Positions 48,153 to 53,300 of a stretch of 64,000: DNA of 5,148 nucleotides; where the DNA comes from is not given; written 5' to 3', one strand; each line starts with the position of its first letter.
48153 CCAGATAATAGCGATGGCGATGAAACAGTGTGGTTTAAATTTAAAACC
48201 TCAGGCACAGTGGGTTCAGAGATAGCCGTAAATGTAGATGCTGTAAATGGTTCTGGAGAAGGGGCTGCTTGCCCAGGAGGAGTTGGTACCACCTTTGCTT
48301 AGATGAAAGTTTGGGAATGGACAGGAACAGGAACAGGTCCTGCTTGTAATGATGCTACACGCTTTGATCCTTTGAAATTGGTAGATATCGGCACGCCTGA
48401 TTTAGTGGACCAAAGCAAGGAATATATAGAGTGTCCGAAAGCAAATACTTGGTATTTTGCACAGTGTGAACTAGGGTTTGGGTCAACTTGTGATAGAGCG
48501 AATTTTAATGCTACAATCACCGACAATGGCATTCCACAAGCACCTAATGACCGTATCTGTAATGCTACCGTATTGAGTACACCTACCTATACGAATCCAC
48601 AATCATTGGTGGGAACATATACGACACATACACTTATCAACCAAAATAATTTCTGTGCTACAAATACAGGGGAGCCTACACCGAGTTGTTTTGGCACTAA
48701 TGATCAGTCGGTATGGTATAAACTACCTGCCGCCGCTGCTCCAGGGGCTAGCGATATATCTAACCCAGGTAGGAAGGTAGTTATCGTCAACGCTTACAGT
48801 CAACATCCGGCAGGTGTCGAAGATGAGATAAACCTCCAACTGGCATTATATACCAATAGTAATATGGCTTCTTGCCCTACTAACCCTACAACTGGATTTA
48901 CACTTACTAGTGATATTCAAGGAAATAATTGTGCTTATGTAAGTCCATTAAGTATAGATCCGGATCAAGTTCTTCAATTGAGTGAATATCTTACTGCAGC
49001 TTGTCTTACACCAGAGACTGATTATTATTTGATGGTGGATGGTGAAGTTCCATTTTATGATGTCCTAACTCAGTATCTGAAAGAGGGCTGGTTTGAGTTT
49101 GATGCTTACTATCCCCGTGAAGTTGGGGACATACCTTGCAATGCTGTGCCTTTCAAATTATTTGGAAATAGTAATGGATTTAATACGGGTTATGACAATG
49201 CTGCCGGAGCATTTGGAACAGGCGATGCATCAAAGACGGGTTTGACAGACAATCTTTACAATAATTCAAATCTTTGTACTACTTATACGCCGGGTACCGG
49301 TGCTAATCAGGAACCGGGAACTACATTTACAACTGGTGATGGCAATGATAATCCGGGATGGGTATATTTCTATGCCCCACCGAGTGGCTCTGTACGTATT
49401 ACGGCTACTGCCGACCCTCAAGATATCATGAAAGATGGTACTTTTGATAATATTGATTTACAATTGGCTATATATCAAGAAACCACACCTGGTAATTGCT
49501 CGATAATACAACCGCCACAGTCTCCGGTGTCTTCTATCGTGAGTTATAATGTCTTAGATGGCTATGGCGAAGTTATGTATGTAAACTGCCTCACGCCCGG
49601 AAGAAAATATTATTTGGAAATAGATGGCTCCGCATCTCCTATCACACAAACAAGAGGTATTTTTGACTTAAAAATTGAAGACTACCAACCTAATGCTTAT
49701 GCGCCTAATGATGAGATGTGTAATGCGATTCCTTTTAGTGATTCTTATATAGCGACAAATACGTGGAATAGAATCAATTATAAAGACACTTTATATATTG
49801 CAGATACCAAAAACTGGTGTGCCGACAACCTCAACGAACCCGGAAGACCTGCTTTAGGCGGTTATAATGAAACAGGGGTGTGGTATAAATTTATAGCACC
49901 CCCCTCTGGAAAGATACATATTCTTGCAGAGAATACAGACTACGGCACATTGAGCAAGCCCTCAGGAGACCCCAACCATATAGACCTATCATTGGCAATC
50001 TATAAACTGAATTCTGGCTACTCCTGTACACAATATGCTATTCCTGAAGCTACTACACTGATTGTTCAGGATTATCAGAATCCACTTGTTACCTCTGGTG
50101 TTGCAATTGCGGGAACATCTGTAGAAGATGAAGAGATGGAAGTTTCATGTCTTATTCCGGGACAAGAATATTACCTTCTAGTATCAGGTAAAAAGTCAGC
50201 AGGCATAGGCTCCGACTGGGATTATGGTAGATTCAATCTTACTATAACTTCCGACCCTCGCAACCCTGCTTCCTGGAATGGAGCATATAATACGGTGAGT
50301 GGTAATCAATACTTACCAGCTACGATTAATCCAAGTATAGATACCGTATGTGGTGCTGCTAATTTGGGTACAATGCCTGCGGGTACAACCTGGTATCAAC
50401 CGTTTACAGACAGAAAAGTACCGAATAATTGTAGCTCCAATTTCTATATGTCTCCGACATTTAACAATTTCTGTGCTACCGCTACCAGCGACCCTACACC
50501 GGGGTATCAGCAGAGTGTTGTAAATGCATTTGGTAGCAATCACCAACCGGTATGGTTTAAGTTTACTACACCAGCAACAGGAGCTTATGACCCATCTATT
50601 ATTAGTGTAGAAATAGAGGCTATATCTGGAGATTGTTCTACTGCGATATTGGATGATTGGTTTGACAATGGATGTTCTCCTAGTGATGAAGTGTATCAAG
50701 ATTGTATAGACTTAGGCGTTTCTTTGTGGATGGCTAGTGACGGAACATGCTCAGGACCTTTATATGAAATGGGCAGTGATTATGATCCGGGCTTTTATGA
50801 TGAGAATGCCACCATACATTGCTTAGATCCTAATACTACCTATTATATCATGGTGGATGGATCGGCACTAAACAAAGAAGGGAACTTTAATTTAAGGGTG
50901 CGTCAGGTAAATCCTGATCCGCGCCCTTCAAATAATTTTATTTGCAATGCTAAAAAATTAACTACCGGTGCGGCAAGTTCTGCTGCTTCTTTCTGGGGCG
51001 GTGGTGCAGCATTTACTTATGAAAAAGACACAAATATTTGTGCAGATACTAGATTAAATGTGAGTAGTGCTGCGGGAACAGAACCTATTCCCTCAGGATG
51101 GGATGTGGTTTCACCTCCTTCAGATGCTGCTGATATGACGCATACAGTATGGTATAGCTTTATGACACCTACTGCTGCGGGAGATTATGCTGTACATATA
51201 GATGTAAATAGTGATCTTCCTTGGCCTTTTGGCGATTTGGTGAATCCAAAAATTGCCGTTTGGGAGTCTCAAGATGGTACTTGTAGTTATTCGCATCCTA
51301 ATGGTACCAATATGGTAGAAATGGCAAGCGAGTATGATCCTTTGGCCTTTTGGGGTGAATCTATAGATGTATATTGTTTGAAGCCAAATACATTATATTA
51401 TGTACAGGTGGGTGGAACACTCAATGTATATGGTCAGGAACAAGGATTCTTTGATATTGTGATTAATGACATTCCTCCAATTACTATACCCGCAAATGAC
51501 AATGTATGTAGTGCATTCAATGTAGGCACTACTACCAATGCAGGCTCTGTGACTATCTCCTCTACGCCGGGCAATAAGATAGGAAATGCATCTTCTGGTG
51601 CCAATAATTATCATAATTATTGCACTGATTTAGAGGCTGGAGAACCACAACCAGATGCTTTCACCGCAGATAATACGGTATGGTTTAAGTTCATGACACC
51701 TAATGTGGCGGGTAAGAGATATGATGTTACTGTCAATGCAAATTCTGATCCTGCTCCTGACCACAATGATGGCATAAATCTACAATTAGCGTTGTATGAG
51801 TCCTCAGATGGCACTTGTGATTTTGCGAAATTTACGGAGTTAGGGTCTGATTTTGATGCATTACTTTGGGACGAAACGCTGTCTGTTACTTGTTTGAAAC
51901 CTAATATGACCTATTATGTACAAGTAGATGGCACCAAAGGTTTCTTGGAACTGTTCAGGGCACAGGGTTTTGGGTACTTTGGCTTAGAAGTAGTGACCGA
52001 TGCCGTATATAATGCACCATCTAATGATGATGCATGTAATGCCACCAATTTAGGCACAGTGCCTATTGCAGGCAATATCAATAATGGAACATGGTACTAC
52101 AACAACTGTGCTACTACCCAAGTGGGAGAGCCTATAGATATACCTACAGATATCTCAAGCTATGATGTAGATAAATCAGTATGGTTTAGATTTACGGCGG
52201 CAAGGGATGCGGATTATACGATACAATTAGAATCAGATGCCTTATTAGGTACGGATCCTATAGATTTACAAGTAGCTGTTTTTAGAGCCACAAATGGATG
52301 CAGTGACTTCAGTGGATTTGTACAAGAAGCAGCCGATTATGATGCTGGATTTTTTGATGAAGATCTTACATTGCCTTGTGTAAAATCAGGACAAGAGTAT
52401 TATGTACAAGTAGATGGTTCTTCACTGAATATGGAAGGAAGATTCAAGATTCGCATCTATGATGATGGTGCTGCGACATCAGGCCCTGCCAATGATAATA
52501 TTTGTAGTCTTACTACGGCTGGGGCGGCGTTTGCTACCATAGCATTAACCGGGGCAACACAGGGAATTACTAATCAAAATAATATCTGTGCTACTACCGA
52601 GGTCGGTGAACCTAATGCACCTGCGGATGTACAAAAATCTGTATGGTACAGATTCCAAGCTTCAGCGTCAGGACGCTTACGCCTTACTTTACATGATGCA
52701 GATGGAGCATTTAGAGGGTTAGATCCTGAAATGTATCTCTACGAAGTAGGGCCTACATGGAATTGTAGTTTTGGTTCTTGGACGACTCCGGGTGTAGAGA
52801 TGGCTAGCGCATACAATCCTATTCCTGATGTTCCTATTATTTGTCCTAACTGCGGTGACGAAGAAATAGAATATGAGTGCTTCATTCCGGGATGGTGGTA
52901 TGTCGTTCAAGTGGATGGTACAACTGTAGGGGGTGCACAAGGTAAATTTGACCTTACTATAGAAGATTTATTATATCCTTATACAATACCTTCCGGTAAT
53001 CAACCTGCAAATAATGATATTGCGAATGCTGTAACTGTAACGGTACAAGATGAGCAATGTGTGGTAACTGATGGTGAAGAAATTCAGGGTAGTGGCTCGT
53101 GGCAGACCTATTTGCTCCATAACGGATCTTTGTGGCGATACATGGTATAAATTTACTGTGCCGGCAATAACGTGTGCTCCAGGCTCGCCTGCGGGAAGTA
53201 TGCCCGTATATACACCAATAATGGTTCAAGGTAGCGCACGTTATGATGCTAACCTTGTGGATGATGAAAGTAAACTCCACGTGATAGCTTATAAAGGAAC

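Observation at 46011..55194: One ~3,060-codon secreted-protein gene broken by an in-frame TAG (48300-48302) and a +1 frame change (53068-53147)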

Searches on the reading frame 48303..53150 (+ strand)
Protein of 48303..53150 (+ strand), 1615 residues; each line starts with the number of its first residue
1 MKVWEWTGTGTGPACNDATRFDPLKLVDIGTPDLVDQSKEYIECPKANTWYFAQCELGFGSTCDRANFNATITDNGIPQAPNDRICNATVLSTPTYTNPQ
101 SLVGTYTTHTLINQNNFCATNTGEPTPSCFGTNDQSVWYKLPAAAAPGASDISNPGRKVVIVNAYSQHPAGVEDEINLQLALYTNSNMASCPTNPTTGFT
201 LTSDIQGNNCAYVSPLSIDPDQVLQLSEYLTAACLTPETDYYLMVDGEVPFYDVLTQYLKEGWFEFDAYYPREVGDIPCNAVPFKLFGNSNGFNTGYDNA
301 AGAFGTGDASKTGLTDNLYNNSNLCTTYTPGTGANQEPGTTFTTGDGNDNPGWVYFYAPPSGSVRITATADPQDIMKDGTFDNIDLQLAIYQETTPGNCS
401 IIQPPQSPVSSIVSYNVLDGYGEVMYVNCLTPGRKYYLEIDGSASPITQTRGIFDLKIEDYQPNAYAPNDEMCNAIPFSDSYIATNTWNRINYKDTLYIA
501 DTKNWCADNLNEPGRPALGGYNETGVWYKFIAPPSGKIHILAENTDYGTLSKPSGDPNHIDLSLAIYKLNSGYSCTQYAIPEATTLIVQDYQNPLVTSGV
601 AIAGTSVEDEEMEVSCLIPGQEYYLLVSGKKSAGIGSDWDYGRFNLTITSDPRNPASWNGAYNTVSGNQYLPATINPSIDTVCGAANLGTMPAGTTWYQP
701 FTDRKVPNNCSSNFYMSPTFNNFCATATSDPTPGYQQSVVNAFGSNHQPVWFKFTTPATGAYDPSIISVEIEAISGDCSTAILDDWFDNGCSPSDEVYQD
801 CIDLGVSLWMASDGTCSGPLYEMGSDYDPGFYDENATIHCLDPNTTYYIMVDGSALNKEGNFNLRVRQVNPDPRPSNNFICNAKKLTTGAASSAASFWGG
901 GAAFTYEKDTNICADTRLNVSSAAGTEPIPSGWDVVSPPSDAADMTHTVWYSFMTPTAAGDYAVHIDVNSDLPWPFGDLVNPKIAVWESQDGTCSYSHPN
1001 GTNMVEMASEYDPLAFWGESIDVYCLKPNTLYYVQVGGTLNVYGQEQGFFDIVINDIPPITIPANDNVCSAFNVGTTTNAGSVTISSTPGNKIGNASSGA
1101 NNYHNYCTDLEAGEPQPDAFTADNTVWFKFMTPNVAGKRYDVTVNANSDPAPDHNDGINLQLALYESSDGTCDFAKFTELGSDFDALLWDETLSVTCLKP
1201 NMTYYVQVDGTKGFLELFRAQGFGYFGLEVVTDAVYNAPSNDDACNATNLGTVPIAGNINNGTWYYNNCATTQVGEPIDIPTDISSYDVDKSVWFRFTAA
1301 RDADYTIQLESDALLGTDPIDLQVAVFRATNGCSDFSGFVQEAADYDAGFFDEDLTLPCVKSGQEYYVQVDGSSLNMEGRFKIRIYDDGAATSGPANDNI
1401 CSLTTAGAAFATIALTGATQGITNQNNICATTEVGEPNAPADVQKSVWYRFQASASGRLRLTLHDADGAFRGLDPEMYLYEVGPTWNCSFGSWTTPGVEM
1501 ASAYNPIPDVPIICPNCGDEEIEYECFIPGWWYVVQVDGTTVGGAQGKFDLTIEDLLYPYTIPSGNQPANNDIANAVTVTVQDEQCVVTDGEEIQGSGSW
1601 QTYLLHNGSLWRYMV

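Call 6: search_protein_families(library=pfam, proteins=[window:48303-53147:+], max_evalue=0.01)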
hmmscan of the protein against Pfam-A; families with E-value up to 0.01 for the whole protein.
window:48303-53147:+ (1615 aa): 3 families
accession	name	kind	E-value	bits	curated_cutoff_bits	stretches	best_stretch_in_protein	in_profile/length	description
PF00041.27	fn3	-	3.8e-05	24.3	25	0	833-860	48-73/84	Fibronectin type III domain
PF16656.11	Pur_ac_phosph_N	-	6.1e-05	23.9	30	0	1014-1039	56-81/93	Purple acid Phosphatase, N-terminal domain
PF08884.16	Flagellin_D3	-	0.0016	19.2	24.2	0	1031-1080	39-87/91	Flagellin D3 domain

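Call 22: find_encoding_contigs(protein=window:48303-53150:+, flank=10000, max_places=10)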
Protein window:48303-53150:+ (1615 aa): no gene with exactly this product is on record in the collection.

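Call 39: search_protein_families(library=ncbifam, proteins=[window:48303-53147:+], max_evalue=0.01)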
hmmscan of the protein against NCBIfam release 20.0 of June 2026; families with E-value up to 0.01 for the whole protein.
window:48303-53147:+ (1615 aa): 0 families

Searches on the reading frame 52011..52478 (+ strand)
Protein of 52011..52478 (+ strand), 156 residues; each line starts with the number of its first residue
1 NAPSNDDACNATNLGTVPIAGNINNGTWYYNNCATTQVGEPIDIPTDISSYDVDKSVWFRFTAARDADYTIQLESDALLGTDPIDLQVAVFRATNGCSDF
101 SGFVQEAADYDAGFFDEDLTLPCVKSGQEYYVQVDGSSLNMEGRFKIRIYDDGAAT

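Call 47: search_solved_structures(query=A3, max_evalue=1)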
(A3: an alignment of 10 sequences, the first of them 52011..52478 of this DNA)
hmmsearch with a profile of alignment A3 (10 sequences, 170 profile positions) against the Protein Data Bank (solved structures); distinct sequences matched with E-value up to 1: 2.
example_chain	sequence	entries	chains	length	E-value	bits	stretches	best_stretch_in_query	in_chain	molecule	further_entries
2ffk_A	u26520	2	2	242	0.075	16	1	82-154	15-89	rabbitpox encoded CC chemokine inhibitor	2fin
1fnf_A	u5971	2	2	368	0.8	12.7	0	117-150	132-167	FIBRONECTIN | Isoform 1 of Fibronectin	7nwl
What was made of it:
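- On PPC / collagen-binding-domain-like β-sandwich: The profile search against PDB has a best E of 0.075, to an unrelated protein (call 47).
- Closest known: Pre-peptidase C-terminal. Different: A profile search of the PDB gives nothing significant (call 47).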

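Call 51: predict_structure(alignment_id=A3)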
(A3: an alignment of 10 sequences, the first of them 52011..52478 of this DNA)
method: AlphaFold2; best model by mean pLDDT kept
length: 156 residues; sequences in the alignment: 10
mean_pLDDT: 86.6   pTM: 0.86
mean pLDDT of the five models: 86.6, 83.4, 83.1, 82.7, 81.8
residues with pLDDT >= 90: 90; 70-90: 48; 50-70: 18; < 50: 0
segments of 3 or more residues with pLDDT < 50: none
pLDDT, mean of each block of 10 residues (from residue 1): 89 93 87 86 61 82 95 84 86 86 91 88 95 90 93 73
secondary structure, 60 per line:
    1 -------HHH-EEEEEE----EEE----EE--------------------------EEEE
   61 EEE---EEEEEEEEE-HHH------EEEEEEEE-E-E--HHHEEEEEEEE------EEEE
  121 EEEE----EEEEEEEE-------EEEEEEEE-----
elements in order: E12-17 E22-24 E57-63 E67-75 E86-93 E103-110 E117-124 E129-136 E144-151
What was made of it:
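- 52011..52478 (+): Representative repeat module (codons 2001-2156), one of about 14 diverged copies (25-37% aa identity). β-sandwich with a collagen-binding/PPC-like fold. AlphaFold2 model with pLDDT 86.6 and pTM 0.86 (call 51).
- On PPC / collagen-binding-domain-like β-sandwich: Model pLDDT 86.6 (call 51).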

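Call 53: fold_search(model_id=the predicted structure, library=pdb)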
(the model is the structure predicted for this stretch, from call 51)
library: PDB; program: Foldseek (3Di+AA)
matches with E <= 10: 1587; with E <= 0.001: 48
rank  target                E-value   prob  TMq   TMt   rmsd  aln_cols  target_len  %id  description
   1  4hpk_B                7.3e-05  1.00  0.48  0.64   5.8       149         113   11  Crystal structure of Clostridium histolyticum colg collagenase collagen-binding domain 3B at 1.35 Angstrom resolution  (released 2012-12-12)
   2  9pzi_G                9.3e-05  1.00  0.42  0.52   6.9       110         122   14  Crystal Structure of synthetic antibody COP-2 in complex with the C-terminal domain of Clostridium perfringens enterot (released 2025-08-20)
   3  9j7x                  9.3e-05  1.00  0.45  0.55   4.3       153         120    9  Crystal structure of quintuple mutant C terminal fragment of Clostridium perfringens enterotoxin (C-CPEm19) (released 2025-06-18)
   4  1nqd_B                1.0e-04  1.00  0.47  0.62   6.3       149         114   12  CRYSTAL STRUCTURE OF CLOSTRIDIUM HISTOLYTICUM COLG COLLAGENASE COLLAGEN-BINDING DOMAIN 3B AT 1.65 ANGSTROM RESOLUTION  (released 2003-04-15)
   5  7kp4_B                1.3e-04  1.00  0.48  0.54   4.5       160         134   10  Crystal structure of human claudin-4 in complex with Clostridium perfringens enterotoxin C-terminal domain (released 2020-12-09)
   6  5b2g_D                1.4e-04  1.00  0.41  0.50   6.7       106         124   14  Crystal structure of human claudin-4 in complex with C-terminal fragment of Clostridium perfringens enterotoxin (released 2016-10-05)
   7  8u5d_B                1.5e-04  1.00  0.43  0.51   7.0       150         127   11  Crystal Structure of C-terminal domain of Clostridium perfringens Enterotoxin in Space Group P 41 21 2 (released 2023-12-20)
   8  5b2g_F                1.6e-04  1.00  0.39  0.48   4.0        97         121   14  Crystal structure of human claudin-4 in complex with C-terminal fragment of Clostridium perfringens enterotoxin (released 2016-10-05)
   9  1nqj_A                1.7e-04  1.00  0.45  0.68   6.0       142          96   11  CRYSTAL STRUCTURE OF CLOSTRIDIUM HISTOLYTICUM COLG COLLAGENASE COLLAGEN-BINDING DOMAIN 3B AT 1.0 ANGSTROM RESOLUTION I (released 2003-04-15)
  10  9ihc_B                1.7e-04  1.00  0.41  0.51   8.2       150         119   13  CryoEM structure of a synthetic antibody, COP-2, in complex with the C-terminal domain of Clostridium perfringens Ente (released 2025-03-12)
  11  9pzi_H                1.8e-04  1.00  0.42  0.50   6.8       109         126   16  Crystal Structure of synthetic antibody COP-2 in complex with the C-terminal domain of Clostridium perfringens enterot (released 2025-08-20)
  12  6ov3_B                1.8e-04  1.00  0.40  0.49   5.7       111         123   19  Crystal structure of human claudin-9 in complex with Clostridium perfringens entertoxin C-terminal domain in open form (released 2019-09-04)
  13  8u5f_E                1.9e-04  1.00  0.43  0.25   6.9       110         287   14  Crystal Structure of Trypsinized Clostridium perfringens Enterotoxin (released 2023-09-27)
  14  9ues_B                2.0e-04  1.00  0.47  0.19   2.9       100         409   17  Crystal structure of an inactive TKSP mutant in complex with the TKS propeptide (released 2026-02-18)
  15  3afg_B                2.0e-04  1.00  0.47  0.16   2.9       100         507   17  Crystal structure of ProN-Tk-SP from Thermococcus kodakaraensis (released 2010-08-04)
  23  1nqd_A                3.4e-04  1.00  0.49  0.65   5.8       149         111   13  CRYSTAL STRUCTURE OF CLOSTRIDIUM HISTOLYTICUM COLG COLLAGENASE COLLAGEN-BINDING DOMAIN 3B AT 1.65 ANGSTROM RESOLUTION  (released 2003-04-15)
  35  5sv5                  6.8e-04  1.00  0.46  0.64   5.6       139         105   12  1.0 Angstrom Crystal Structure of pre-Peptidase C-terminal Domain of Collagenase from Bacillus anthracis. (released 2016-08-17)
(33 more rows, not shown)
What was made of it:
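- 52011..52478 (+): Best Foldseek PDB matches are 4hpk/1nqd (ColG collagen-binding domain), the C-terminal domain of C. perfringens enterotoxin, and 5sv5 (PPC domain), at E 7e-5 to 7e-4 (call 53).
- On PPC / collagen-binding-domain-like β-sandwich: Foldseek finds 4hpk, 1nqd and 5sv5 at E 7e-5 to 7e-4 (call 53).
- Closest known: Pre-peptidase C-terminal. Same: The best Foldseek hits have E 7e-5 to 7e-4, TM-score 0.45-0.68 normalised to the target, and probability 1.00 (call 53).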
